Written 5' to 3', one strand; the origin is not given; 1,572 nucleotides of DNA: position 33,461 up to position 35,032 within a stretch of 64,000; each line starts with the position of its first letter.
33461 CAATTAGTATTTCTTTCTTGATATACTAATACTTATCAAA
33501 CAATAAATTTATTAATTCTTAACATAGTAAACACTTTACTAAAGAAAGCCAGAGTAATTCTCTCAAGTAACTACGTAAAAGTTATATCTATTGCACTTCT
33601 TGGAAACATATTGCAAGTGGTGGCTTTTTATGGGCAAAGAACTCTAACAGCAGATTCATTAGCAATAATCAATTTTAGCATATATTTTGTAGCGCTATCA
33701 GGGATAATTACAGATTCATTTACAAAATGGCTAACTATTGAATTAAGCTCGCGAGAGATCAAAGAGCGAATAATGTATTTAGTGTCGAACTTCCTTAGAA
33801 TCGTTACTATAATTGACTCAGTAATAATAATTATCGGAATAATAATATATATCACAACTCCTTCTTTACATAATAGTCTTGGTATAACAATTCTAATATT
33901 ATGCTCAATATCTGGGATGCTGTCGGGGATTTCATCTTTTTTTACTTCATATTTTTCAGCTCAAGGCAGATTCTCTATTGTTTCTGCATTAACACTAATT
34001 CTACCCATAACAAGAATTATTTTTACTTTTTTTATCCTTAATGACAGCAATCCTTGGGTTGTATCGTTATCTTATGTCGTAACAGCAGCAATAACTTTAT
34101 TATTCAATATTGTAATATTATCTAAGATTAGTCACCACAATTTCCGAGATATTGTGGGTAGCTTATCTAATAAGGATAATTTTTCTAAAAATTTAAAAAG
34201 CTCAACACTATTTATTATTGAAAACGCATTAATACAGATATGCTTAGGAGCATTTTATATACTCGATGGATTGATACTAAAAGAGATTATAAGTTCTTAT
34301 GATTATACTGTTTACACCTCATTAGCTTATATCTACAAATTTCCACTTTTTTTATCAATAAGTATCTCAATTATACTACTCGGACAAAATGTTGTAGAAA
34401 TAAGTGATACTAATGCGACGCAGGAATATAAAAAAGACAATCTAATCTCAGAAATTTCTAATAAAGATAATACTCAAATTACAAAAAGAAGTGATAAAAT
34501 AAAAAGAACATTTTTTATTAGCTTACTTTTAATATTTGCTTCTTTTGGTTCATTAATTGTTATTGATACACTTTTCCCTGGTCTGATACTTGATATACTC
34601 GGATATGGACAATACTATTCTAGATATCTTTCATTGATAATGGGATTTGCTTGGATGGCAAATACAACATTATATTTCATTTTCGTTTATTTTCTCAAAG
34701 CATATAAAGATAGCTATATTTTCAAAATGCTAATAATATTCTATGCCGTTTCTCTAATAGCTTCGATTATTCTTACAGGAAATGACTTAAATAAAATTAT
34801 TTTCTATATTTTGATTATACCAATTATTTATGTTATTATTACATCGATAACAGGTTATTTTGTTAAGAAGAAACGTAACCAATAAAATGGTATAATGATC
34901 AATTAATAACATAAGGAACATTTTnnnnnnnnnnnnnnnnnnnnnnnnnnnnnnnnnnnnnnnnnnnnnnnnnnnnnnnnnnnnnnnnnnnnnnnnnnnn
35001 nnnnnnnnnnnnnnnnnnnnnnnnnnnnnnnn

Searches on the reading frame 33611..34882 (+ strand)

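Call 97: search_protein_families(library=pfam, proteins=[window:33611-34882:+], max_evalue=0.01)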
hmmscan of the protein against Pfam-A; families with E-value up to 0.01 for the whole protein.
window:33611-34882:+ (424 aa): 1 family
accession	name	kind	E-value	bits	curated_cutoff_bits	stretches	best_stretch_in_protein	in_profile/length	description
PF03023.19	MurJ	-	0.0029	16.7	27.4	1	51-258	56-259/451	Lipid II flippase MurJ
